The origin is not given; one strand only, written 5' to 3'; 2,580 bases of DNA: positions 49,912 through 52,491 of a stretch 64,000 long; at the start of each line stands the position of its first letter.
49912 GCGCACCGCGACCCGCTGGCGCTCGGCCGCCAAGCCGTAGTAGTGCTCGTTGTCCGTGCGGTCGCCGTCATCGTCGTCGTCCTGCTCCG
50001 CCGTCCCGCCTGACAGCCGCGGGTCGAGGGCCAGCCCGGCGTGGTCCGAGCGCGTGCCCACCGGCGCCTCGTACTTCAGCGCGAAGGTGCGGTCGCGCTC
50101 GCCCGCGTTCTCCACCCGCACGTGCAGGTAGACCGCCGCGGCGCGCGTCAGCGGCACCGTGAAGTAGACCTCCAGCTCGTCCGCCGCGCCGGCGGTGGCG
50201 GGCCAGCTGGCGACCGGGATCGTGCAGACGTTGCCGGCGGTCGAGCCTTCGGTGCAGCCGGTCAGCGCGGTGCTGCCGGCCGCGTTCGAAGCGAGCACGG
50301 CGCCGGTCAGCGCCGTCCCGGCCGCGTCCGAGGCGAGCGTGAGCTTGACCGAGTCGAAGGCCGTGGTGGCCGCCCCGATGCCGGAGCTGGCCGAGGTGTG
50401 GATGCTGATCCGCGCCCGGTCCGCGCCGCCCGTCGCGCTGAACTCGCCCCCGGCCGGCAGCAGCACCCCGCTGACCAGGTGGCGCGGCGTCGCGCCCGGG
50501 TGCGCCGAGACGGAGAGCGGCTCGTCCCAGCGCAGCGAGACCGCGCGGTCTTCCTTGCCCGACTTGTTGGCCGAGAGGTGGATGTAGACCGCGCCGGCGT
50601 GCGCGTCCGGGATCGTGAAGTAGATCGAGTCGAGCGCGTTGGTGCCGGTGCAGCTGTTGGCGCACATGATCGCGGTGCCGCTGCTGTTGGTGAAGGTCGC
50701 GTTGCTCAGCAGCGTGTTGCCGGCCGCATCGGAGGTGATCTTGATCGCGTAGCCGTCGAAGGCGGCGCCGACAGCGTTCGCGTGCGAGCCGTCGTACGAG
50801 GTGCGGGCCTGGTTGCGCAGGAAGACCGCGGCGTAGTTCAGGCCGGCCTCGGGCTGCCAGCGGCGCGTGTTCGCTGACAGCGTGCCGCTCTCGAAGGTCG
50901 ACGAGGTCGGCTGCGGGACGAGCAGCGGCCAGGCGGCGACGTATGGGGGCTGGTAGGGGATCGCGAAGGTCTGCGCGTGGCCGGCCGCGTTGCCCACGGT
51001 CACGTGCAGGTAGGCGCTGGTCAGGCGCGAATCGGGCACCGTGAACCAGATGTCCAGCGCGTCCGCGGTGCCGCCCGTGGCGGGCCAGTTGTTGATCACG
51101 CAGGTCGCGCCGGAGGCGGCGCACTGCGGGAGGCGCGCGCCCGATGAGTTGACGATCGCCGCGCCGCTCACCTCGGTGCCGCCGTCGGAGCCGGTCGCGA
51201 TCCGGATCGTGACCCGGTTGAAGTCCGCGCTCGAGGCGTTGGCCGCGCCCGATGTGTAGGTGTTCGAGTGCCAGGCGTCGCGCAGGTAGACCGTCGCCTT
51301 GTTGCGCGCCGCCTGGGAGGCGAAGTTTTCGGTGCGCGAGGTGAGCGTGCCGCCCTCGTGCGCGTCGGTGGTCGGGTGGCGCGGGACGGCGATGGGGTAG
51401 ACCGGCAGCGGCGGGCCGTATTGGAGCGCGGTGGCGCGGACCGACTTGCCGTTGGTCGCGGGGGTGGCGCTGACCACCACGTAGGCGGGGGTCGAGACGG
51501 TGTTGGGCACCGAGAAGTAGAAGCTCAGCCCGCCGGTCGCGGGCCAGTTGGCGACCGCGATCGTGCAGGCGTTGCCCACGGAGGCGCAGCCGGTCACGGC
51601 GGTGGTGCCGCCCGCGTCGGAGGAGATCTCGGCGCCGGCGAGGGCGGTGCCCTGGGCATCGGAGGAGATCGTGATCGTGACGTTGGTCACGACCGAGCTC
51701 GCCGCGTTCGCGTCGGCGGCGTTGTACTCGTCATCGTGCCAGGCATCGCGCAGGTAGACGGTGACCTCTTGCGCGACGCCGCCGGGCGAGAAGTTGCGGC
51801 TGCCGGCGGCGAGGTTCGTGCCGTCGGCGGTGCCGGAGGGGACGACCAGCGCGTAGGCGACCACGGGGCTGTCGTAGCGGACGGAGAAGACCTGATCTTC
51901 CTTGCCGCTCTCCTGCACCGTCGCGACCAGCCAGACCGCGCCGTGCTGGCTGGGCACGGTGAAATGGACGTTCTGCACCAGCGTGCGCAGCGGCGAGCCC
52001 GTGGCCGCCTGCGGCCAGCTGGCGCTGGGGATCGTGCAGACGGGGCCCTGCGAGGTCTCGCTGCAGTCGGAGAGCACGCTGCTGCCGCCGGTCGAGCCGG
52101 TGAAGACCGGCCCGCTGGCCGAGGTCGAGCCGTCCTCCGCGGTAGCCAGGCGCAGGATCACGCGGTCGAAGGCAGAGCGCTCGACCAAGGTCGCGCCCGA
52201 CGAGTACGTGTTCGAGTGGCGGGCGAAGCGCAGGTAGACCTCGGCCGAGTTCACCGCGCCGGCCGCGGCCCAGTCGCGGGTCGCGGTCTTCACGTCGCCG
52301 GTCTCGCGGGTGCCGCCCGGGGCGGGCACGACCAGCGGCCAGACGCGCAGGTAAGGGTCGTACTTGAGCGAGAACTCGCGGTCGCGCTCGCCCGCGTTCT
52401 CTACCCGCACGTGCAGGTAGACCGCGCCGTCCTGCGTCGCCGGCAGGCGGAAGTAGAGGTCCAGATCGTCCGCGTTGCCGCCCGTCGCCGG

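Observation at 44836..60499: About 15.7 kb giant gene for a roughly 5,220-aa repetitive secreted protein built from an apparently undescribed ~150-aa Cys-pair module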

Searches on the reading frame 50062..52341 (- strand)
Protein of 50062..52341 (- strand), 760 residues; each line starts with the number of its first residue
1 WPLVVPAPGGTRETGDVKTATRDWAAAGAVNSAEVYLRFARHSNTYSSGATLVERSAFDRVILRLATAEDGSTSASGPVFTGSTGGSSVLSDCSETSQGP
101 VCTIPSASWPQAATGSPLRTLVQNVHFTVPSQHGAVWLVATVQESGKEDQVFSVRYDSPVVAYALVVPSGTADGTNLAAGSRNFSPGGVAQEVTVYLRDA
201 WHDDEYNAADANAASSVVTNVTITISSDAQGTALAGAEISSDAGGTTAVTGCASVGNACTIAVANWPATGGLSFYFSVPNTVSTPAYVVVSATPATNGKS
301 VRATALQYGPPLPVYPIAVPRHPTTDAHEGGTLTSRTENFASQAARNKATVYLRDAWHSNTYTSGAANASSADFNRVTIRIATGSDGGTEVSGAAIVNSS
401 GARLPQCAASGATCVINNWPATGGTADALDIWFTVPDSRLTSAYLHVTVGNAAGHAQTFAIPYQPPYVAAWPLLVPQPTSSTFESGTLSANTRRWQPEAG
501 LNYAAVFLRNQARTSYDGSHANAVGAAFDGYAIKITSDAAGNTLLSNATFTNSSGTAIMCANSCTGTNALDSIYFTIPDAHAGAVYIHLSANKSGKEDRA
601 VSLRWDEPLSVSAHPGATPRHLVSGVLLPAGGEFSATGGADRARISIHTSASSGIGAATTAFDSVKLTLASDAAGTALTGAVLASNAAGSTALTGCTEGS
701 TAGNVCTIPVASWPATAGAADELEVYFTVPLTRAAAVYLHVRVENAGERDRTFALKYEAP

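Call 15: find_homologous_proteins(query=window:50062-52341:-, max_evalue=0.001)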
Query seq(760 aa) (760 aa): 3 proteins with E <= 0.001 among 8000 candidates.
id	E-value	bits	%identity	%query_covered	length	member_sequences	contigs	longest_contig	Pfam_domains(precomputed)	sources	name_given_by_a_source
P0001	0.0e+0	1321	61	77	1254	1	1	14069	-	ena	-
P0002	1.0e-224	766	37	100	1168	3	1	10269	-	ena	-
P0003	1.7e-143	498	36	57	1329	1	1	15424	-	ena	-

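Call 16: find_encoding_contigs(protein=P0001, flank=10000)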
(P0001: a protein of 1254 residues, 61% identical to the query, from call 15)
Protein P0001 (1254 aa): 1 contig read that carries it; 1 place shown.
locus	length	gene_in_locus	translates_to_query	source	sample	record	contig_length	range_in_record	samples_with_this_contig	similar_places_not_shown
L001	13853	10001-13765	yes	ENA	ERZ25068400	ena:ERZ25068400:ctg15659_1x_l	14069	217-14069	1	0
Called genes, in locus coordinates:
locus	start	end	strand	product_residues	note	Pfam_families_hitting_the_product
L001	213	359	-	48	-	-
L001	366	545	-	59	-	-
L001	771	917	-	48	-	-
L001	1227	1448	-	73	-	-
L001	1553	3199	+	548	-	-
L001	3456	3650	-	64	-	-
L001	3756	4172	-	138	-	-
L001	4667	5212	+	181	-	-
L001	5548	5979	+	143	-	-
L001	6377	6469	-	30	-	-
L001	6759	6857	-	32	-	-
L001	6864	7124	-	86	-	-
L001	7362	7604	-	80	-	-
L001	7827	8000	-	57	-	-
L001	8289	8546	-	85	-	-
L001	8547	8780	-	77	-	-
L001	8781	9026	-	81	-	-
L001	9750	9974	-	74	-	-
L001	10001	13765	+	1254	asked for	-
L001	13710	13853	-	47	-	?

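Call 17: find_encoding_contigs(protein=P0002, flank=10000)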
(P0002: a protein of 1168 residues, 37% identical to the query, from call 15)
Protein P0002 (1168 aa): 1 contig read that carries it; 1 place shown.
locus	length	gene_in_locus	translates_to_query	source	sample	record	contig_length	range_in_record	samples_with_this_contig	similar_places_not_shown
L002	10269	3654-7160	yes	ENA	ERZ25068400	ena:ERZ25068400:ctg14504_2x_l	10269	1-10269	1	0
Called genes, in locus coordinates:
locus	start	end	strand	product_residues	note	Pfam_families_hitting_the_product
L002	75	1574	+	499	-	-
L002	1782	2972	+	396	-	-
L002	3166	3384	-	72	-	-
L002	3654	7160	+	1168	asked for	-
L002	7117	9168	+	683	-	-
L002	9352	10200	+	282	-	-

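Call 18: find_encoding_contigs(protein=P0003, flank=10000)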
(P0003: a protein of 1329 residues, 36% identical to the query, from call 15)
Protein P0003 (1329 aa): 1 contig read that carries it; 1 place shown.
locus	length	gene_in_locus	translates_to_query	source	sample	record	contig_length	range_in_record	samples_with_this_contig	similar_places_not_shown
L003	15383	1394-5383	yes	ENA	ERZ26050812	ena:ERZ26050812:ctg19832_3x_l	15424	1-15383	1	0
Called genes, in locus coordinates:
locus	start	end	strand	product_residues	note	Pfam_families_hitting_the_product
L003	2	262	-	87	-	?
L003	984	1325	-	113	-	-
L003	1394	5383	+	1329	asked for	-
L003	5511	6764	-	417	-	-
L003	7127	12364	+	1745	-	-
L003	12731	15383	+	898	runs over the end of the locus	?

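Call 74: search_protein_families(library=pfam, max_evalue=1, proteins=[L001:5548-5979:+, L002:75-1574:+])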
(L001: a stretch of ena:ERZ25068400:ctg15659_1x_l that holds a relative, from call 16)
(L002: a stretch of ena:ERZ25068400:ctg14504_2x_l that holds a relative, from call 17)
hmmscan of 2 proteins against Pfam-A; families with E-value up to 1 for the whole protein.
L001:5548-5979:+ (143 aa): 1 family
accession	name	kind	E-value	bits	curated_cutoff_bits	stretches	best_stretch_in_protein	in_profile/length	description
PF07798.16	CCDC90-like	-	0.11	12.8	33.5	1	29-98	81-150/175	Coiled-coil domain-containing protein 90-like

L002:75-1574:+ (499 aa): 5 families
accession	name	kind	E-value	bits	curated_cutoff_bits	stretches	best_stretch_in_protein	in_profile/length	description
PF23160.2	Spectrin_1st_PEPL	-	0.0025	18.8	27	2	242-300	28-86/93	Periplakin spectrin-like repeat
PF11083.13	Relaxase_C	-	0.0028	18.3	30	1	316-351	19-55/125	C-terminal helical hairpin domain from relaxase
PF10779.14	XhlA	-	0.016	15.8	34.7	2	283-317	1-35/67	Haemolysin XhlA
PF19111.5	DUF5798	-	0.27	11.9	27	3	352-400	13-61/89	Family of unknown function (DUF5798)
PF07889.17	DUF1664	-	0.32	11.5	34.6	1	167-244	43-116/124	Protein of unknown function (DUF1664)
